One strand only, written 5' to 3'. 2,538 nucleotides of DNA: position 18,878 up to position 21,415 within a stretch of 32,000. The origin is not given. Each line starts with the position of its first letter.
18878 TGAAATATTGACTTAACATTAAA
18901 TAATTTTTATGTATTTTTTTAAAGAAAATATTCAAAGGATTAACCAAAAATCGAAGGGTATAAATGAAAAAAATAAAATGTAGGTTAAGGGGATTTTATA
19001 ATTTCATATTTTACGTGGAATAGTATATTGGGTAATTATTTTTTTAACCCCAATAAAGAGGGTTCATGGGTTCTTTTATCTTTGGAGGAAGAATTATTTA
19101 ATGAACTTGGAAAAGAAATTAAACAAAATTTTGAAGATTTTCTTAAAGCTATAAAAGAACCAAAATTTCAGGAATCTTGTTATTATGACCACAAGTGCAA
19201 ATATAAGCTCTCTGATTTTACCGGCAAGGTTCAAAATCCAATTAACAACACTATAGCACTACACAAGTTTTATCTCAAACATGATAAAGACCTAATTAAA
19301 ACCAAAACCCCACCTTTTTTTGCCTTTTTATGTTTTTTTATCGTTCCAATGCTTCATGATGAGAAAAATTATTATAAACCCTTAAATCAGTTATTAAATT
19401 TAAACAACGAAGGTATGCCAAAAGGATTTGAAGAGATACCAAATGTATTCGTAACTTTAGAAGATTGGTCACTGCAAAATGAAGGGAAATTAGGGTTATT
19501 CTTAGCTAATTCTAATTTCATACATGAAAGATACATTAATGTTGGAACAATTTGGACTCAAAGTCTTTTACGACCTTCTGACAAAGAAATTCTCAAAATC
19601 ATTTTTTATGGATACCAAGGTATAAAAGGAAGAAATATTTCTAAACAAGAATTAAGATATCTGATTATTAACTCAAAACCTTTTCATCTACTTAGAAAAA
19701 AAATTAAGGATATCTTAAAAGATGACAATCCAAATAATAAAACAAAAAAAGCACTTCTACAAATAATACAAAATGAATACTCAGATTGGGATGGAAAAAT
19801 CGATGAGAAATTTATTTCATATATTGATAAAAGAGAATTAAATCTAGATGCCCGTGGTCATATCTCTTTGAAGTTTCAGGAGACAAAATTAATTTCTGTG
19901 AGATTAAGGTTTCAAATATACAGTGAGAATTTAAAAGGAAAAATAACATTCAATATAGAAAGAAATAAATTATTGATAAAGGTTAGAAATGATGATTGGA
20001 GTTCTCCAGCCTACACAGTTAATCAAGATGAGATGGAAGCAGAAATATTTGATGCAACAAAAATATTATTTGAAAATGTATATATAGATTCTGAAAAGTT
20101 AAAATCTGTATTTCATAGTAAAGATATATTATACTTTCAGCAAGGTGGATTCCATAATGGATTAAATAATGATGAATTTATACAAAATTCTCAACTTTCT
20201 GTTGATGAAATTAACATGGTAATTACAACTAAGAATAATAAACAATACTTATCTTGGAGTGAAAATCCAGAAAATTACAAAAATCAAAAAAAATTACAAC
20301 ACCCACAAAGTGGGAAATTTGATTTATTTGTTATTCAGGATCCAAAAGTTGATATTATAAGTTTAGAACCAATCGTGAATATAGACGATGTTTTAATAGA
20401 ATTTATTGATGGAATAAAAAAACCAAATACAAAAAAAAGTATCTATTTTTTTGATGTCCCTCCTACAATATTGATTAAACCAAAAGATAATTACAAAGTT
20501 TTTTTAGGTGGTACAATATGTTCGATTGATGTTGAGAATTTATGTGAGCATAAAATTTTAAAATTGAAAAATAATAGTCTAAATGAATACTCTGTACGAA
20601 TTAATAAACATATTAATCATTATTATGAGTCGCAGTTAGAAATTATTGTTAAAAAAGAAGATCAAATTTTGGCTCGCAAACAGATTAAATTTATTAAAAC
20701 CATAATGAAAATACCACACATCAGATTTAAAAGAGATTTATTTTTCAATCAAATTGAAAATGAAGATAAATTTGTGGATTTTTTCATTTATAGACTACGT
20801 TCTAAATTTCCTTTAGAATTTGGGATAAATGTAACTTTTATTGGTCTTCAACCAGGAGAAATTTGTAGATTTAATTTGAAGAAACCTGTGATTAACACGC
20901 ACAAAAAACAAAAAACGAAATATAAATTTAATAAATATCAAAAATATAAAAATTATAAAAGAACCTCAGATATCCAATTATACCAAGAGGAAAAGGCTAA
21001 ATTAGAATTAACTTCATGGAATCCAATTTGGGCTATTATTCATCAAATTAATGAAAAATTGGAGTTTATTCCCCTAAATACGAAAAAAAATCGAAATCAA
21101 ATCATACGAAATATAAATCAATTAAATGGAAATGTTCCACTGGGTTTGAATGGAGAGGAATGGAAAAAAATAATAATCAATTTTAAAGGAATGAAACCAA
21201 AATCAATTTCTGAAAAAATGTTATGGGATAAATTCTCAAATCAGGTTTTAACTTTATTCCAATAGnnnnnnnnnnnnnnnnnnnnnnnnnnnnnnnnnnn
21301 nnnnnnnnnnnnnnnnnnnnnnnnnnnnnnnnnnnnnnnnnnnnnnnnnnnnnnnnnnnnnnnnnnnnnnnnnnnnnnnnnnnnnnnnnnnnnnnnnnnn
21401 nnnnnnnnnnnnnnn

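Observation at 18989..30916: Druantia-like defence locus with a composition I do not recognise, in a probable archaeon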

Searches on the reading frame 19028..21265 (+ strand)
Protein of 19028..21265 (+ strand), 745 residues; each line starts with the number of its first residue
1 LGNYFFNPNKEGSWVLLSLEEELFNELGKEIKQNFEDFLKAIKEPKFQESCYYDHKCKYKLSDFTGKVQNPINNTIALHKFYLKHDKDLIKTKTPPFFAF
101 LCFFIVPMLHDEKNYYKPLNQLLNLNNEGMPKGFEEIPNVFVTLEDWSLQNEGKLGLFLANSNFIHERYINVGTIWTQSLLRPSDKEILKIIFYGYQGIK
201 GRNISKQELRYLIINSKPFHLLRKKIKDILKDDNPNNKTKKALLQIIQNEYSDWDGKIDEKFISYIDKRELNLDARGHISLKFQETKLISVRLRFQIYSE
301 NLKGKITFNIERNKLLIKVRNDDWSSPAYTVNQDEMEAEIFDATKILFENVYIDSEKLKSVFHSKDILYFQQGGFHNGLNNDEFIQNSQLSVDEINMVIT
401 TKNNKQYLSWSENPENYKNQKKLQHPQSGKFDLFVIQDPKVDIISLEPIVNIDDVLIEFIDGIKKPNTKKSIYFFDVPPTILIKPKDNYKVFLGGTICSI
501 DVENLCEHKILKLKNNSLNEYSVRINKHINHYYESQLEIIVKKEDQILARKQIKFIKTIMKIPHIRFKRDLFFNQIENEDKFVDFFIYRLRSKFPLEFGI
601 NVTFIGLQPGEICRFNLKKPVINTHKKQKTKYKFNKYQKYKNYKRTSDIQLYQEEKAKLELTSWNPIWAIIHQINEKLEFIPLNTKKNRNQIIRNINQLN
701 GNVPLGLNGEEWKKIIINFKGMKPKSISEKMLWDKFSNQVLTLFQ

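Call 3: search_protein_families(library=pfam, proteins=[window:19028-21265:+], max_evalue=0.01)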
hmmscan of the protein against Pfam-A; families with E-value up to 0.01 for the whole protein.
window:19028-21265:+ (745 aa): 1 family
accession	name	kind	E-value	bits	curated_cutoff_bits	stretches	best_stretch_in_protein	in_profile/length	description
PF21180.3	TOP6A-Spo11_Toprim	-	0.00071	20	24.1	1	601-663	89-152/170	Topoisomerase 6 subunit A/Spo11, Toprim domain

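Call 4: search_protein_families(library=padloc, proteins=[window:19028-21265:+], max_evalue=0.01)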
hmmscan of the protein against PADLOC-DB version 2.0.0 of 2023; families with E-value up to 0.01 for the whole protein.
window:19028-21265:+ (745 aa): 6 families
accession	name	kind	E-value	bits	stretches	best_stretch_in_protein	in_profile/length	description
PDLC00054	DruF4|DruF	-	1.1e-38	131.2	1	3-618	12-599/678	Unknown function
PDLC00021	DruF2|DruF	-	2e-31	107.3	1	3-621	12-598/676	Unknown function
PDLC00052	DruF4|DruF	-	1.3e-05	21.6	1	113-258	114-262/692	Unknown function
PDLC00055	DruF4|DruF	-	2.8e-05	20.7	1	113-261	110-265/703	Unknown function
PDLC00020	DruF2|DruF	-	0.00086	15.6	1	132-258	143-264/693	Unknown function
PDLC00017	DruF2|DruF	-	0.0047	13.2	1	130-259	140-264/693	Unknown function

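Call 21: search_protein_families(library=pfam, proteins=[window:19028-21265:+], max_evalue=5)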
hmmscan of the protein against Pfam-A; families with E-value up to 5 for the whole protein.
window:19028-21265:+ (745 aa): 3 families
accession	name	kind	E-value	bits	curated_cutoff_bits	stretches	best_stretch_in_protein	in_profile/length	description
PF21180.3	TOP6A-Spo11_Toprim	-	0.00071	20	24.1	1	601-663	89-152/170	Topoisomerase 6 subunit A/Spo11, Toprim domain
PF08766.16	DEK_C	-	0.045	14.1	24.8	1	222-251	6-35/54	DEK C terminal domain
PF20930.2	Dicer_PBD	-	0.12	13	26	1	528-562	53-87/100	Dicer, partner-binding domain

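Call 34: search_protein_representatives(protein=window:19028-21265:+)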
Query: 745 residues. Proteins with E-value up to 0.001 (for the whole library): 125; up to 1e-10: 9; up to 1e-30: 2. The best 125 are listed.
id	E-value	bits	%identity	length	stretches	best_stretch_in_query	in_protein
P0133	0.0e+00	1680.5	100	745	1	1-745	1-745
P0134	1.9e-35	138.8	29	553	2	180-616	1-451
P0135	1.1e-15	73.5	29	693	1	2-388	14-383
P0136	3.5e-13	65.2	41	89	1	3-87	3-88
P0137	5.3e-13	64.6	32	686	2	94-262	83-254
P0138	2.0e-11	59.4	28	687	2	92-504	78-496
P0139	2.6e-11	59.0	34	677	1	91-265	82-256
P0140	9.0e-11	57.2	30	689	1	5-261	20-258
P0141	1.0e-10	57.1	25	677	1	2-501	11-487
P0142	3.0e-10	55.5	34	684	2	94-260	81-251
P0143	3.9e-10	55.2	29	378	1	2-255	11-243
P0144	4.4e-10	55.0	29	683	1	3-339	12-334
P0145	7.7e-10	54.2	31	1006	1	4-262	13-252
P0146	1.3e-09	53.5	26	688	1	4-345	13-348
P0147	1.3e-09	53.4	29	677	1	92-265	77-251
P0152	9.4e-09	50.6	24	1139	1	1-484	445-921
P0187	6.5e-06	41.2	28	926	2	113-259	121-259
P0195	1.2e-05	40.3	28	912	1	93-516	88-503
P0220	1.2e-04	37.0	24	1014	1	3-261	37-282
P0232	2.6e-04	35.9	28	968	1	90-259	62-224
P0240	3.6e-04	35.4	25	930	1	94-435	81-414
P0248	6.1e-04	34.7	24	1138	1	91-275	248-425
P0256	9.9e-04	34.0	30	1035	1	91-259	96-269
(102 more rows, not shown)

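Call 53: predict_structure(alignment_id=A2)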
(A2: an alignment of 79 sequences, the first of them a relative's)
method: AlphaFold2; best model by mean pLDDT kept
length: 745 residues; sequences in the alignment: 79
mean_pLDDT: 77.8   pTM: 0.70
mean pLDDT of the five models: 77.8, 77.6, 76.9, 76.3, 75.8
residues with pLDDT >= 90: 210; 70-90: 335; 50-70: 117; < 50: 83
segments of 3 or more residues with pLDDT < 50: 53-63, 65-80, 446-452, 502-507, 527-530, 563-566, 623-644
pLDDT, mean of each block of 10 residues (from residue 1): 90 88 93 95 75 42 47 46 54 78 91 90 90 85 88 86 67 90 94 77 81 92 95 91 91 85 81 73 81 88 91 93 90 84 92 88 88 85 88 88 92 91 82 90 56 70 73 86 77 82 51 74 56 76 86 79 50 52 55 54 88 78 46 45 56 77 83 67 59 82 72 90 81 90 84
secondary structure, 60 per line:
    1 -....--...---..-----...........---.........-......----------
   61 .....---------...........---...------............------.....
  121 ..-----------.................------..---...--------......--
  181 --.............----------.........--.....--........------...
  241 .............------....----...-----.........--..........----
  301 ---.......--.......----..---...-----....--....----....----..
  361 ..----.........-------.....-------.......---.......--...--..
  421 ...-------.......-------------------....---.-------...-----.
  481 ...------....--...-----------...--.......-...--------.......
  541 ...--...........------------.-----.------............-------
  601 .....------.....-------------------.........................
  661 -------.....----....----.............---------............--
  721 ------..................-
elements in order (helices of 4 or more, strands of 3 or more residues): H2-5 H21-31 H35-43 H45-50 H61-65 H75-85 H98-109 H116-122 H134-150 H173-178 H183-195 H206-214 H217-221 H224-231 H238-253 H260-263 E276-284 E287-296 E304-310 E313-319 E329-331 E337-340 H343-346 E351-354 E359-362 E367-372 E383-387 E395-401 H405-411 E419-423 E431-437 E457-460 E472-474 E480-483 E490-493 E496-498 E510-512 H515-521 E523-525 E534-543 E546-556 H582-593 E601-605 E612-616 H636-660 E668-672 E677-680 H685-697 H707-718 H727-744

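Call 58: fold_search(model_id=the predicted structure, library=pdb)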
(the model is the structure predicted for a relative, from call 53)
No match with E <= 0.001 here; weaker rows may still be real.
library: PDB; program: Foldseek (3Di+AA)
matches with E <= 10: 500; with E <= 0.001: 0
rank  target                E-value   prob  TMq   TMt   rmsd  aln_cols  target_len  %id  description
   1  6ey4                  1.6e-03  0.13  0.06  0.08  49.7       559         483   10  Periplasmic domain (residues 36-513) of GldM (released 2018-02-07)
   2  7cmg_A                5.3e-03  0.20  0.09  0.12  46.8       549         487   11  The Structure of the periplasmic domain of PorM (released 2020-09-02)
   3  9n9j_P2               5.6e-03  0.20  0.12  0.13  32.5       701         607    8  Structure of a GRP94 folding intermediate engaged with a CCDC134- and FKBP11-bound secretory translocon (released 2025-11-19)
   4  9g93_I                7.2e-03  0.33  0.08  0.13  16.0       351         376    8  CryoET structure of the in vitro grown Bacillus anthracis Sap S-layer (released 2024-12-18)
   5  9g93_J                8.4e-03  0.28  0.08  0.16  16.4       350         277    9  CryoET structure of the in vitro grown Bacillus anthracis Sap S-layer (released 2024-12-18)
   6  9g93_G                9.2e-03  0.25  0.08  0.16  16.4       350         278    9  CryoET structure of the in vitro grown Bacillus anthracis Sap S-layer (released 2024-12-18)
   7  2ra1                  1.5e-02  0.11  0.08  0.11  27.5       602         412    8  Crystal structure of the N-terminal part of the bacterial S-layer protein SbsC (released 2008-08-19)
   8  2j0k_A                2.3e-02  0.11  0.07  0.08  23.5       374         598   10  Crystal structure of a fragment of focal adhesion kinase containing the FERM and kinase domains. (released 2007-07-03)
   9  2yn5_B                2.8e-02  0.18  0.08  0.18  25.2       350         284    8  Structural insight into the giant calcium-binding adhesin SiiE: implications for the adhesion of Salmonella enterica t (released 2013-04-03)
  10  9g93_A                3.1e-02  0.18  0.08  0.09  16.0       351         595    8  CryoET structure of the in vitro grown Bacillus anthracis Sap S-layer (released 2024-12-18)
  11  2j0j                  3.4e-02  0.09  0.07  0.08  23.8       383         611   10  Crystal structure of a fragment of focal adhesion kinase containing the FERM and kinase domains. (released 2007-06-26)
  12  8xyc_A                3.6e-02  0.06  0.07  0.07  28.7       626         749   10  Ternary structure of dVemCas12e-sgRNA-dsDNA (released 2024-10-23)
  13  7e8s_I                3.9e-02  0.09  0.10  0.10  36.6       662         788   11  Intact TRAPPII (state I). (released 2022-02-09)
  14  7e2d_I                4.6e-02  0.09  0.10  0.10  36.6       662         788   12  Monomer of TRAPPII (Closed) (released 2022-02-09)
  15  8b6l_P                4.6e-02  0.09  0.11  0.12  32.9       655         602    7  Subtomogram average of the human Sec61-TRAP-OSTA-translocon (released 2022-12-07)
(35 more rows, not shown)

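Call 88: search_solved_structures(query=A2, max_evalue=1)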
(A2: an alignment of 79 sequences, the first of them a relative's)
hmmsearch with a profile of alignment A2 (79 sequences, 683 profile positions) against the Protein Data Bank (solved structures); distinct sequences matched with E-value up to 1: 4.
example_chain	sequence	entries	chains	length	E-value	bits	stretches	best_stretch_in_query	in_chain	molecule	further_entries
9iw3_A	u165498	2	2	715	0.026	16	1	292-383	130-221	DdmE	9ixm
8rw9_E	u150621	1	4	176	0.11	13.9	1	468-542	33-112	S-layer protein sap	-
8rwf_A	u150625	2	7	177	0.12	13.8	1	468-542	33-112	S-layer protein sap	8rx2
1s6j_A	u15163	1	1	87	0.83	11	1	170-221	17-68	Calcium-dependent protein kinase SK5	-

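Call 106: search_protein_families(library=padloc, proteins=[P0145, P0220, P0256, P0232, P0240, P0187, P0195, P0152, P0248], max_evalue=0.00001)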
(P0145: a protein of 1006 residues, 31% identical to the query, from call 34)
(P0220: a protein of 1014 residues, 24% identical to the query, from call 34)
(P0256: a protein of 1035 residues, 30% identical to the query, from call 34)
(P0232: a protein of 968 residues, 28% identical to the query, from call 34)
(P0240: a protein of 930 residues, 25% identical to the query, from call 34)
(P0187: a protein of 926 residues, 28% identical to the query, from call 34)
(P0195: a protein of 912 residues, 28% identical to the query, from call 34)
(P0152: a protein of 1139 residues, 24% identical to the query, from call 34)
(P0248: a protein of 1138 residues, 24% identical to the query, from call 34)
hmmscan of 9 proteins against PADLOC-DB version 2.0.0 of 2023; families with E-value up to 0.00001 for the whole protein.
P0145 (1006 aa): 10 families
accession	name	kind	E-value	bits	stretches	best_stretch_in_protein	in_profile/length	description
PDLC00054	DruF4|DruF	-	1.3e-159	530.8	1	1-667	1-678/678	Unknown function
PDLC00021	DruF2|DruF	-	5.7e-135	449.5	1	1-667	1-676/676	Unknown function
PDLC00056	DruL4|DruL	-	1.4e-84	281.7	1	698-1005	3-325/330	Unknown function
PDLC00057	DruL4|DruL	-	2.7e-29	100.4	1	699-1002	5-308/309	Unknown function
PDLC00023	DruF2|DruF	-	4.4e-25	85.9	1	2-457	8-483/1011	Unknown function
PDLC00016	DruF2|DruF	-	6.5e-22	75.4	1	2-248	23-279/1030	Unknown function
PDLC00052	DruF4|DruF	-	3.8e-13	46.4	1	2-248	9-262/692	Unknown function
PDLC00020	DruF2|DruF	-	4e-11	39.8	1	2-248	9-264/693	Unknown function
PDLC00017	DruF2|DruF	-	5.5e-11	39.4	1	2-248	10-263/693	Unknown function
PDLC00055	DruF4|DruF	-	1.4e-10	38.2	1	2-247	4-261/703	Unknown function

P0220 (1014 aa): 10 families
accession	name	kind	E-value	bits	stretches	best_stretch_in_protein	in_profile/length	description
PDLC00054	DruF4|DruF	-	2.9e-30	103.4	1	29-298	4-268/678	Unknown function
PDLC00021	DruF2|DruF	-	3.2e-29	100.1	1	28-563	3-508/676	Unknown function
PDLC00023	DruF2|DruF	-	1.5e-14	51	1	30-291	11-274/1011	Unknown function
PDLC00052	DruF4|DruF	-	2.9e-14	50.2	1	138-281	128-264/692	Unknown function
PDLC00020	DruF2|DruF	-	4.4e-13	46.2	1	144-279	133-264/693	Unknown function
PDLC00016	DruF2|DruF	-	1.7e-12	44.1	1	28-283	24-283/1030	Unknown function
PDLC00017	DruF2|DruF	-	8.1e-10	35.5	1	162-281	145-265/693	Unknown function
PDLC00056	DruL4|DruL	-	6.5e-09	33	1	689-1013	37-322/330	Unknown function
PDLC00055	DruF4|DruF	-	2.1e-07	27.7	1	30-287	7-270/703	Unknown function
PDLC00057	DruL4|DruL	-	4.7e-07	27.4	1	917-1008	245-303/309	Unknown function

P0256 (1035 aa): 11 families
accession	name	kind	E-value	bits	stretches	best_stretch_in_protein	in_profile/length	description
PDLC00023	DruF2|DruF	-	2.1e-140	467.7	1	15-1029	5-1006/1011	Unknown function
PDLC00016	DruF2|DruF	-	7.9e-136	452.5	1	9-1032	14-1028/1030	Unknown function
PDLC00054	DruF4|DruF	-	2.6e-38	129.9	2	18-274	2-254/678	Unknown function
PDLC00052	DruF4|DruF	-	2.1e-37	126.6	1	15-272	6-266/692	Unknown function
PDLC00017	DruF2|DruF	-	2.2e-32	110.1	1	18-454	10-431/693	Unknown function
PDLC00021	DruF2|DruF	-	3.8e-32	109.7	1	18-273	2-253/676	Unknown function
PDLC00020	DruF2|DruF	-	1e-31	107.8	1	17-269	8-265/693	Unknown function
PDLC00053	DruF4|DruF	-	4.1e-27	93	1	19-266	3-253/689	Unknown function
PDLC00055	DruF4|DruF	-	7.6e-24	82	1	17-273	3-267/703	Unknown function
PDLC00057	DruL4|DruL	-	8.1e-16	56.2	1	770-1027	44-296/309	Unknown function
PDLC00056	DruL4|DruL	-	8.3e-09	32.6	1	770-1021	40-292/330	Unknown function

P0232 (968 aa): 10 families
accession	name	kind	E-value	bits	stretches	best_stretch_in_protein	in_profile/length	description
PDLC00054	DruF4|DruF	-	6e-24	82.5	1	63-222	78-247/678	Unknown function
PDLC00021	DruF2|DruF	-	7.9e-21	72.3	1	66-222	81-247/676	Unknown function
PDLC00023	DruF2|DruF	-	4.9e-18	62.6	1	63-299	90-335/1011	Unknown function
PDLC00016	DruF2|DruF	-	2.2e-14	50.4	1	62-223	107-279/1030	Unknown function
PDLC00057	DruL4|DruL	-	3.3e-11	41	1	768-964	146-306/309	Unknown function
PDLC00052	DruF4|DruF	-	1.9e-10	37.5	1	64-224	86-263/692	Unknown function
PDLC00017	DruF2|DruF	-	4.2e-10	36.5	1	64-223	86-263/693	Unknown function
PDLC00020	DruF2|DruF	-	7.8e-10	35.5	1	78-223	99-264/693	Unknown function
PDLC00055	DruF4|DruF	-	4.3e-07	26.7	1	63-181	81-214/703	Unknown function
PDLC00056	DruL4|DruL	-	9.4e-06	22.6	0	871-960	255-316/330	Unknown function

P0240 (930 aa): 3 families
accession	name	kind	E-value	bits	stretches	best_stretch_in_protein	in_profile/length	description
PDLC00054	DruF4|DruF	-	7.1e-26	88.8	1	1-396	1-402/678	Unknown function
PDLC00021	DruF2|DruF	-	3.2e-25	86.8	1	1-396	1-399/676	Unknown function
PDLC00056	DruL4|DruL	-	1.4e-06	25.3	1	652-884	59-283/330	Unknown function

P0187 (926 aa): 11 families
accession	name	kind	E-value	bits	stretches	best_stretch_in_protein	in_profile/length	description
PDLC00054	DruF4|DruF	-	5.9e-46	155.2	2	9-262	1-252/678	Unknown function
PDLC00021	DruF2|DruF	-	1e-39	134.8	2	10-260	2-250/676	Unknown function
PDLC00023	DruF2|DruF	-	5.2e-36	122.1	1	9-270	7-274/1011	Unknown function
PDLC00052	DruF4|DruF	-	2.7e-34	116.4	1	5-259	4-263/692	Unknown function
PDLC00017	DruF2|DruF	-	4e-32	109.2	1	6-275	6-275/693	Unknown function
PDLC00020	DruF2|DruF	-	4.1e-32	109.2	1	6-384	5-383/693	Unknown function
PDLC00016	DruF2|DruF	-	7.3e-32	108.3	1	2-259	15-280/1030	Unknown function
PDLC00055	DruF4|DruF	-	4.3e-27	92.8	1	10-259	4-263/703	Unknown function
PDLC00053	DruF4|DruF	-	4.2e-24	83.1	1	9-257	1-254/689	Unknown function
PDLC00056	DruL4|DruL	-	1.2e-16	58.4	1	639-915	30-318/330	Unknown function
PDLC00057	DruL4|DruL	-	1.2e-08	32.6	1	618-916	5-305/309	Unknown function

P0195 (912 aa): 11 families
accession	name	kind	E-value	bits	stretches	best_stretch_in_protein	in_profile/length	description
PDLC00054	DruF4|DruF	-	7.8e-46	154.8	1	8-517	3-517/678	Unknown function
PDLC00021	DruF2|DruF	-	1.5e-39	134.1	1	8-524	3-521/676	Unknown function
PDLC00023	DruF2|DruF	-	1.5e-32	110.7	1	5-479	6-498/1011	Unknown function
PDLC00017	DruF2|DruF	-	8.2e-30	101.6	1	5-397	8-395/693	Unknown function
PDLC00052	DruF4|DruF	-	9e-30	101.4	1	5-398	7-394/692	Unknown function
PDLC00016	DruF2|DruF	-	9.2e-29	98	1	5-262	21-287/1030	Unknown function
PDLC00020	DruF2|DruF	-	1.3e-26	90.9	1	6-254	8-264/693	Unknown function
PDLC00055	DruF4|DruF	-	1.2e-23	81.4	1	5-233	2-235/703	Unknown function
PDLC00053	DruF4|DruF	-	6.9e-23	79.1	1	8-256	3-257/689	Unknown function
PDLC00057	DruL4|DruL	-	2e-12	45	1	615-909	4-306/309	Unknown function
PDLC00056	DruL4|DruL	-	4.6e-12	43.3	1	641-900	34-299/330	Unknown function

P0152 (1139 aa): 9 families
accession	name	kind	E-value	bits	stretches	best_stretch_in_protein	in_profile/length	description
PDLC00054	DruF4|DruF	-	2.7e-180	599.1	1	436-1139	1-678/678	Unknown function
PDLC00021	DruF2|DruF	-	3e-180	599.2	1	436-1139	1-676/676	Unknown function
PDLC00052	DruF4|DruF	-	7.1e-20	68.7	1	434-685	6-263/692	Unknown function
PDLC00020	DruF2|DruF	-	3.3e-19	66.5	1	435-685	7-265/693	Unknown function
PDLC00017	DruF2|DruF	-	5.8e-19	65.7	1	436-689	9-268/693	Unknown function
PDLC00055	DruF4|DruF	-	3.5e-16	56.7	1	437-688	4-266/703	Unknown function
PDLC00023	DruF2|DruF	-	3.7e-13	46.5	1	437-691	8-269/1011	Unknown function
PDLC00016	DruF2|DruF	-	5e-13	45.9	1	434-919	20-508/1030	Unknown function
PDLC00053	DruF4|DruF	-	5.1e-08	29.9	1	504-689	72-260/689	Unknown function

P0248 (1138 aa): 8 families
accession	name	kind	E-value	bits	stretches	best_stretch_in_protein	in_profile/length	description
PDLC00054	DruF4|DruF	-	1.2e-29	101.4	1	158-661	3-485/678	Unknown function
PDLC00021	DruF2|DruF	-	1.3e-28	98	1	158-647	3-468/676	Unknown function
PDLC00052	DruF4|DruF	-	2.3e-16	57.1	1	248-412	110-266/692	Unknown function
PDLC00023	DruF2|DruF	-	5.6e-15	52.5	1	159-468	10-320/1011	Unknown function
PDLC00020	DruF2|DruF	-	5.9e-15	52.4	1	248-408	109-264/693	Unknown function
PDLC00016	DruF2|DruF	-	2.4e-11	40.4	1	158-411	24-282/1030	Unknown function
PDLC00017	DruF2|DruF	-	3.5e-10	36.7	1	250-409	112-264/693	Unknown function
PDLC00056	DruL4|DruL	-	3.9e-08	30.4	1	813-1134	33-318/330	Unknown function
